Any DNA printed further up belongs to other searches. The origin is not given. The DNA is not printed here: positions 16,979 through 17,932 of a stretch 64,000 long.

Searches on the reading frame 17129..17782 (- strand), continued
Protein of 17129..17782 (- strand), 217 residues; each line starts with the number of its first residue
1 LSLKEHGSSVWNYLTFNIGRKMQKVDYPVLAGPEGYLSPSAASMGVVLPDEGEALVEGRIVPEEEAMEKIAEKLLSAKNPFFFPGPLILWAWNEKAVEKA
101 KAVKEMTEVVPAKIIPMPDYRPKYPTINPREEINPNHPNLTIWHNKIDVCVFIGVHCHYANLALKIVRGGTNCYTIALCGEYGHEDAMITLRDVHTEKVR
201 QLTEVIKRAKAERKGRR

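Call 23: find_encoding_contigs(protein=P0001, flank=10000, max_places=4)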
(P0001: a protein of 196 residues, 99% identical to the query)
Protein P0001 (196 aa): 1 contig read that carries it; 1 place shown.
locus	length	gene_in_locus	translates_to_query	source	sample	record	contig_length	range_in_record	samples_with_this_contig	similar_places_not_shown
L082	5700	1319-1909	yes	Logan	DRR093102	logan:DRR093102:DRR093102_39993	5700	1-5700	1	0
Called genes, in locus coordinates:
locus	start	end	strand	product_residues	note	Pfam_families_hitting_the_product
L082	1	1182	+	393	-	PF01012:ETF, PF00766:ETF_alpha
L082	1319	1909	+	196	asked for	PF02552:CO_dh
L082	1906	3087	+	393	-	PF01855:POR_N, PF02780:Transketolase_C, PF17147:PFOR_II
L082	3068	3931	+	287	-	PF02775:TPP_enzyme_C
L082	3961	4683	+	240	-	PF01558:POR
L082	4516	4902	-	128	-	-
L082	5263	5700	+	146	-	?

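Call 32: search_solved_structures(query=window:17129-17782:-, max_evalue=1, show_alignments=2)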
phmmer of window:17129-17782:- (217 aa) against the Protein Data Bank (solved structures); distinct sequences matched with E-value up to 1: 0.

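Call 34: search_solved_structures(query=A2, max_evalue=1, show_alignments=3)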
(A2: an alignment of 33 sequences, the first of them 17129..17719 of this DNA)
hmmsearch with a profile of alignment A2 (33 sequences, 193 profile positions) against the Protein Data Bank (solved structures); distinct sequences matched with E-value up to 1: 0.

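Call 45: predict_structure(alignment_id=A3)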
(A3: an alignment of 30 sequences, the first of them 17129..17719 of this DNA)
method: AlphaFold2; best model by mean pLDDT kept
length: 196 residues; sequences in the alignment: 30
mean_pLDDT: 69.6   pTM: 0.74
mean pLDDT of the five models: 69.6, 68.4, 67.2, 65.5, 64.4
residues with pLDDT >= 90: 36; 70-90: 71; 50-70: 43; < 50: 46
segments of 3 or more residues with pLDDT < 50: 1-24, 99-120
pLDDT, mean of each block of 10 residues (from residue 1): 34 36 59 85 95 92 69 77 89 65 37 38 72 66 61 81 75 90 95 76
secondary structure, 60 per line:
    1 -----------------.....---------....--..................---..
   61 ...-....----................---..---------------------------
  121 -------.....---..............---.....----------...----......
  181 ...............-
elements in order: H18-22 E32-35 E38-41 H42-55 E59-63 H65-68 H73-88 E128-132 H136-149 E153-157 E168-170 H175-195

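Call 47: fold_search(model_id=the predicted structure, library=pdb)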
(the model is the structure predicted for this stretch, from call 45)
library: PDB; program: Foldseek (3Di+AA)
matches with E <= 10: 897; with E <= 0.001: 4
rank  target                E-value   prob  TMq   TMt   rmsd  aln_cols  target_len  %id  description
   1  3cf4_G                5.8e-04  1.00  0.44  0.50   7.4       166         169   18  Structure of the CODH component of the M. barkeri ACDS complex (released 2008-07-22)
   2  9c0t_C                6.5e-04  1.00  0.44  0.50   8.8       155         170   15  Carbon monoxide dehydrogenase/acetyl-CoA synthase (CODH/ACS) hexamer from Methanosarcina thermophila (released 2024-10-16)
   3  9c0s_C                7.8e-04  1.00  0.46  0.52   8.1       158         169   15  Carbon monoxide dehydrogenase/acetyl-CoA synthase (CODH/ACS) pentamer from Methanosarcina thermophila (released 2024-10-16)
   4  9c0r_C                8.9e-04  1.00  0.48  0.56   7.6       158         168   16  Carbon monoxide dehydrogenase (CODH) from Methanosarcina thermophila, specimen prepared on chameleon plunger (released 2024-10-16)
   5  8fvy_A                1.1e-03  1.00  0.45  0.44   6.3       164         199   11  40S subunit of the Giardia lamblia 80S ribosome (released 2024-01-24)
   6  4mb2_C                1.6e-03  1.00  0.46  0.38   9.3       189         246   23  Crystal structure of TON1374 in complex with ATP (released 2014-08-06)
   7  4mb0_B                1.9e-03  1.00  0.48  0.38   9.0       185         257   24  Crystal structure of TON1374 (released 2014-08-06)
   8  4mb0_A                2.1e-03  1.00  0.45  0.36   8.2       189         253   21  Crystal structure of TON1374 (released 2014-08-06)
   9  4mb2_A                2.4e-03  1.00  0.46  0.37   8.4       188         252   21  Crystal structure of TON1374 in complex with ATP (released 2014-08-06)
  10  9qz7_B                2.9e-03  1.00  0.45  0.17  12.9       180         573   10  Actinobacterial 2-hydroxyacyl-CoA lyase (AcHACL) mutant E493A structure in complex with 2-methylglyceryl-CoA and inact (released 2026-02-04)
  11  6skf_Ab               2.9e-03  0.99  0.44  0.44  10.2       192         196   14  Cryo-EM Structure of T. kodakarensis 70S ribosome (released 2020-07-29)
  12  9qz7_A                3.4e-03  1.00  0.46  0.17   8.4       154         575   10  Actinobacterial 2-hydroxyacyl-CoA lyase (AcHACL) mutant E493A structure in complex with 2-methylglyceryl-CoA and inact (released 2026-02-04)
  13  7pt4_A                3.9e-03  1.00  0.43  0.16   9.1       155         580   10  Actinobacterial 2-hydroxyacyl-CoA lyase (AcHACL) structure in complex with a covalently bound reaction intermediate as (released 2022-02-02)
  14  4mb2_D                4.2e-03  0.99  0.40  0.32   8.5       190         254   18  Crystal structure of TON1374 in complex with ATP (released 2014-08-06)
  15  8y0w_SA               4.4e-03  0.99  0.43  0.40   6.2       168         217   12  dormant ribosome with eIF5A, eEF2 and SERBP1 (released 2024-02-07)
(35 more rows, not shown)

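Call 57: search_solved_structures(query=A3, max_evalue=10, show_alignments=3)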
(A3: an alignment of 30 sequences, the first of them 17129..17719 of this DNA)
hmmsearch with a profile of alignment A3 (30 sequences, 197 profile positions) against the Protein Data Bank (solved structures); distinct sequences matched with E-value up to 10: 0.

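Call 58: search_dna_similar(query=window:17129-17719:-, collection=plasmids, mode=protein, max_evalue=0.001, max_rows=15)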
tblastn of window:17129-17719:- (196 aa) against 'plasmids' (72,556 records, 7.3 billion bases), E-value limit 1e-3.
No match.
